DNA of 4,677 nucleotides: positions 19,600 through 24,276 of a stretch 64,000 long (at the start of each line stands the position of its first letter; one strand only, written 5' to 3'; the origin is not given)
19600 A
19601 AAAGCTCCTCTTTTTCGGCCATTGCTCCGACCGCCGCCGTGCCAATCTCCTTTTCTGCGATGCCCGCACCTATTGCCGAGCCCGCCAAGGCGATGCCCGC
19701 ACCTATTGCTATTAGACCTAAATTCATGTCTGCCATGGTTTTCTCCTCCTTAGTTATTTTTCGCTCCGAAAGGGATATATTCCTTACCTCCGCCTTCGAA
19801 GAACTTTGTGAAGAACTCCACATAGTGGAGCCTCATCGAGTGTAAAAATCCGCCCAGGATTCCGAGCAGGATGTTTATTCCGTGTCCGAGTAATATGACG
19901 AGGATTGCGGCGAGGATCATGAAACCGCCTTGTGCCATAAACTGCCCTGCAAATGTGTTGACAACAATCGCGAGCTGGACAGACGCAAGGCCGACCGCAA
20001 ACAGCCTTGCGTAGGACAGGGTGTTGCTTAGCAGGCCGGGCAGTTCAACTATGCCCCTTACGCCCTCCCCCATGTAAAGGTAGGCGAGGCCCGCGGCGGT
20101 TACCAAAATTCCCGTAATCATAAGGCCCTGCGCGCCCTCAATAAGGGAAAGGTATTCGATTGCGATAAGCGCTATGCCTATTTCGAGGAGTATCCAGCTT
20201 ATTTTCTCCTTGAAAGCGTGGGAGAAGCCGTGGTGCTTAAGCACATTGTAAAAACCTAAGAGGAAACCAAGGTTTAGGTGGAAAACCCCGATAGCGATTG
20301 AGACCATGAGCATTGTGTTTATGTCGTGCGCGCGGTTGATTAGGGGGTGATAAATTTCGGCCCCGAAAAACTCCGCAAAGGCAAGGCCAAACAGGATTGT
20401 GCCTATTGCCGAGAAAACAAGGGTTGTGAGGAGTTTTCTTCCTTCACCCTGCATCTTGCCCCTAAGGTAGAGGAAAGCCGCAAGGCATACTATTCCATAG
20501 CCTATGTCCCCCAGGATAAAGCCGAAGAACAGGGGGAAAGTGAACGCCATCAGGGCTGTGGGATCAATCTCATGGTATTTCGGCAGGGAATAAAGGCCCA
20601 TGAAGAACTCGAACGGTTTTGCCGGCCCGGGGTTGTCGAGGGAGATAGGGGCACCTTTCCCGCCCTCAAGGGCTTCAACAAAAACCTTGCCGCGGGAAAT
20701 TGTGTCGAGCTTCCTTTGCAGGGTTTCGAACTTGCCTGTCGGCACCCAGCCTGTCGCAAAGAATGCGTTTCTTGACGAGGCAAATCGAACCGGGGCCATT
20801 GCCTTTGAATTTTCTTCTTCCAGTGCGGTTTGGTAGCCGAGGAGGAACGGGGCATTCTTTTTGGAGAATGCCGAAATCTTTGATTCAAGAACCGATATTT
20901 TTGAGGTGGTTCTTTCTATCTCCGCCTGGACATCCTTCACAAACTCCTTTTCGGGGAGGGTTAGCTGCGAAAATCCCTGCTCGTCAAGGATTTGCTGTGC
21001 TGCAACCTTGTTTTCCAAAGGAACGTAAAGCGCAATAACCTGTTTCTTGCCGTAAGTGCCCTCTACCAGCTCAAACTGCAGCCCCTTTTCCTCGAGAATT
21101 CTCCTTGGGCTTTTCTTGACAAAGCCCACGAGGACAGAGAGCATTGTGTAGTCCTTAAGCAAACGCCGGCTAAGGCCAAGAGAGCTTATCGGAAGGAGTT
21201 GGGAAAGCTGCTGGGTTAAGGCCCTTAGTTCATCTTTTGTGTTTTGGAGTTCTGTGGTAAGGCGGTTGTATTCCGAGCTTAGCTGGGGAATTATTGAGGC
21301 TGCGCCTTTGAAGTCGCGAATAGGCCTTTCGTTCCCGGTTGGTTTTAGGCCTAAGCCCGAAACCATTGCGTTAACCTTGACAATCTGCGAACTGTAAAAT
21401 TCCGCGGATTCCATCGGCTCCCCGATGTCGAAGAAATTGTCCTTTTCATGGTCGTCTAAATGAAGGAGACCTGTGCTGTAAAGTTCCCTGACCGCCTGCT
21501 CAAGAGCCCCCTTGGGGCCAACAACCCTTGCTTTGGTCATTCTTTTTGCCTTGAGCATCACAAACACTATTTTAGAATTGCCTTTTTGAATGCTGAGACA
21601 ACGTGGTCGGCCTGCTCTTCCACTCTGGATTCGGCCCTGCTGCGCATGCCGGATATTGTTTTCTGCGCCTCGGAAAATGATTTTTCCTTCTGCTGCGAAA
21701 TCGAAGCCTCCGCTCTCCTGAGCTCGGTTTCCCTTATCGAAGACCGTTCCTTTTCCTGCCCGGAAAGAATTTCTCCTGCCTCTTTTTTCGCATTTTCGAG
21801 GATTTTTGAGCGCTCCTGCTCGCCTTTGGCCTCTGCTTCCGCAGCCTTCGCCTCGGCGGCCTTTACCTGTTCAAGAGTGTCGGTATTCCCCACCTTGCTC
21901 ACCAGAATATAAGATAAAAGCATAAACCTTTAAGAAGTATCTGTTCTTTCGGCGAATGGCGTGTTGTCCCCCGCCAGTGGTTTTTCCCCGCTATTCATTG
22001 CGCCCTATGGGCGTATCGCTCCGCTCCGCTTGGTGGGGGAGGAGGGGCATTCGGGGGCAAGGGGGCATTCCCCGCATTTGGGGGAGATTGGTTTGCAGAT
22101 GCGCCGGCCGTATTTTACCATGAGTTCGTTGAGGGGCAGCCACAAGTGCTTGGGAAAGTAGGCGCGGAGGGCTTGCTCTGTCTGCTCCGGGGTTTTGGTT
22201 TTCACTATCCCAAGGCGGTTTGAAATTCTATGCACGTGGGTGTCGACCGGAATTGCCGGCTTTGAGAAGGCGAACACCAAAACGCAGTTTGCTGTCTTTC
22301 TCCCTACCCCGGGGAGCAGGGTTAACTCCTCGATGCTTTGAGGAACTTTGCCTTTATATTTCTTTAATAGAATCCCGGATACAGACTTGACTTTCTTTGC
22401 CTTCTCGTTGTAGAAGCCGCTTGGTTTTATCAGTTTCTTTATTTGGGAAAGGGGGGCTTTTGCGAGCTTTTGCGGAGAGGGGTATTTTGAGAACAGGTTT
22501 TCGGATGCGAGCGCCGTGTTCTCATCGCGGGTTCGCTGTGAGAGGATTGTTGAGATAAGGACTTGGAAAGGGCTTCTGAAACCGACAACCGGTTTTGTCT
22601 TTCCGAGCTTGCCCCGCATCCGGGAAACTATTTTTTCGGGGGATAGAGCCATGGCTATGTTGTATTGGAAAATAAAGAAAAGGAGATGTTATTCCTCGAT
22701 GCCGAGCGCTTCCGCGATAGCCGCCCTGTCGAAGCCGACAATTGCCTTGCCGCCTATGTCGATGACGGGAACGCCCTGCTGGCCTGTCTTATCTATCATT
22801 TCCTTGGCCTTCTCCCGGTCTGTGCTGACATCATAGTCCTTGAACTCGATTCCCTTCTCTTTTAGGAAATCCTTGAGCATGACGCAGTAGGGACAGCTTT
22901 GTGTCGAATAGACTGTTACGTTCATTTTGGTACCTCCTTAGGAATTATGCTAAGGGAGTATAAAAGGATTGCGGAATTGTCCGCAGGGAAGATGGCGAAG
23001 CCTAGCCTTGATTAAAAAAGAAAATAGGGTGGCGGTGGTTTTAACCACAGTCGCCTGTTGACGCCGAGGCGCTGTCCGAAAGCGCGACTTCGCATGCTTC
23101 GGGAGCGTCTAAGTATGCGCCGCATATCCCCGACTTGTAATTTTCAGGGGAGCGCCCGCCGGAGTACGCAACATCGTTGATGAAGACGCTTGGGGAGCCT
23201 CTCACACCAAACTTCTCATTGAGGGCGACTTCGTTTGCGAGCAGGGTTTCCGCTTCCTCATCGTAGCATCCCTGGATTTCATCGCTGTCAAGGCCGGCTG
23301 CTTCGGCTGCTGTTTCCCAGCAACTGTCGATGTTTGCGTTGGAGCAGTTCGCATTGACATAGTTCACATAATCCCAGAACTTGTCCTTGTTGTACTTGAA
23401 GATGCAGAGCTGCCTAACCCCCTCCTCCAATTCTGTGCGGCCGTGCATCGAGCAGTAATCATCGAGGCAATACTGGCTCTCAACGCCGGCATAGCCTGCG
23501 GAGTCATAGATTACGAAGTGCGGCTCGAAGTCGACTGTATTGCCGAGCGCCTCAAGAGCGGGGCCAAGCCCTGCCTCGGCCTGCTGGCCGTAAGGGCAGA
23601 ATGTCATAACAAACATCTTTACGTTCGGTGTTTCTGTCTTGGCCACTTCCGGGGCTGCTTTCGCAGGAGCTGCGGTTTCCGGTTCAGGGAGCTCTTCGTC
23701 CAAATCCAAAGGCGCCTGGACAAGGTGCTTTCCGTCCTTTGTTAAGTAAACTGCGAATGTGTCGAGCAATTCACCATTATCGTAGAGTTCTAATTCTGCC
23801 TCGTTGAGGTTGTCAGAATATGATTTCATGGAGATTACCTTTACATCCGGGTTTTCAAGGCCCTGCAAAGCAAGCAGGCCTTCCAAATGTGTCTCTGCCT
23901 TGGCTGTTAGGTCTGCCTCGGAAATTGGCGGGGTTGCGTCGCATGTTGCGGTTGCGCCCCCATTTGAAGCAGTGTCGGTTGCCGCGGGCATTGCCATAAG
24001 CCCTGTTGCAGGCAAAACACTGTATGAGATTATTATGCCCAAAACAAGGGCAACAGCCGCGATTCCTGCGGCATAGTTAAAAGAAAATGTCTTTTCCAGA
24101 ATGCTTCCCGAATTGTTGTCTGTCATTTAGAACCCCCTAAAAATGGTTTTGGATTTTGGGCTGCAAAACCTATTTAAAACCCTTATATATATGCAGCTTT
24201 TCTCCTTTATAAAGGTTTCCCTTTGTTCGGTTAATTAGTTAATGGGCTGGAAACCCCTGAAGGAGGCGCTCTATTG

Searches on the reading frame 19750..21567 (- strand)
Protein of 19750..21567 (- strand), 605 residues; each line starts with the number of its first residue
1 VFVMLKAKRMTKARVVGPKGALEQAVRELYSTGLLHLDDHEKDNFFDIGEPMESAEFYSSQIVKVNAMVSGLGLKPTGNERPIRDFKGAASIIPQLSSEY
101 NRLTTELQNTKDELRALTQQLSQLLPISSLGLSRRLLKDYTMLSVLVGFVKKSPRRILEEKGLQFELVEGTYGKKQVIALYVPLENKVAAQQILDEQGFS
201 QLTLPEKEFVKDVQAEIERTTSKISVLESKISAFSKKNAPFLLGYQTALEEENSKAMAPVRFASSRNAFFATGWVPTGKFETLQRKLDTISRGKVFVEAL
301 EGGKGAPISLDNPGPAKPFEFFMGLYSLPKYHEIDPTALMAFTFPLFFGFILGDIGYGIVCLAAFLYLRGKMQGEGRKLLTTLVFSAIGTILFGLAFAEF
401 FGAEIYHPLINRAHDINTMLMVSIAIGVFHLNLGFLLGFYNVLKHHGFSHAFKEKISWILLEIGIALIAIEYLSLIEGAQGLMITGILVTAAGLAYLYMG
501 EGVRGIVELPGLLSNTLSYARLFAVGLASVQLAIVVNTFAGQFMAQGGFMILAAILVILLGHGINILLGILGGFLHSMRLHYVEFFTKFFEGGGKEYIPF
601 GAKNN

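Call 71: search_protein_families(library=pfam, proteins=[window:19750-21567:-], max_evalue=0.00001)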
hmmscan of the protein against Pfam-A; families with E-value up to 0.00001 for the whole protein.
window:19750-21567:- (605 aa): 1 family
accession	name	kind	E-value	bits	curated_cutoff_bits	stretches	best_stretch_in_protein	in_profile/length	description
PF01496.24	V_ATPase_I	-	5.2e-28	97.9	30.7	2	511-600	717-813/815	V-type ATPase 116kDa subunit family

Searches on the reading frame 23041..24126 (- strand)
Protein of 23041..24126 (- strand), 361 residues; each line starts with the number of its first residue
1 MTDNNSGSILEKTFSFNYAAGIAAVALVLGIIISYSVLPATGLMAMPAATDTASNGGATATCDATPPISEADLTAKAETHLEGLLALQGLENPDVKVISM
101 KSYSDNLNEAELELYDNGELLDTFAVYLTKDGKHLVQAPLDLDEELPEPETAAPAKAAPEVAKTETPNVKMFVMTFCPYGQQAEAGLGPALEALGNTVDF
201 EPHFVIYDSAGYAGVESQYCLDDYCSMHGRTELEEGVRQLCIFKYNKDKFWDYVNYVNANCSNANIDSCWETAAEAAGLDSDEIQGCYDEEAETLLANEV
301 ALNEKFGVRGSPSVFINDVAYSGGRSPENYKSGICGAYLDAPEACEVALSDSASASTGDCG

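Call 71: search_protein_families(library=pfam, proteins=[window:23041-24126:-], max_evalue=0.00001)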
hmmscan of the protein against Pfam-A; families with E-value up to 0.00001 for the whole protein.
window:23041-24126:- (361 aa): 1 family
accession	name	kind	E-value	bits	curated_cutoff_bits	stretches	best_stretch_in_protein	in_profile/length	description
PF25011.1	VSR_TRX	-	5.5e-09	36.5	27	1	226-335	83-208/208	Vacuolar sorting receptor thioredoxin-like domain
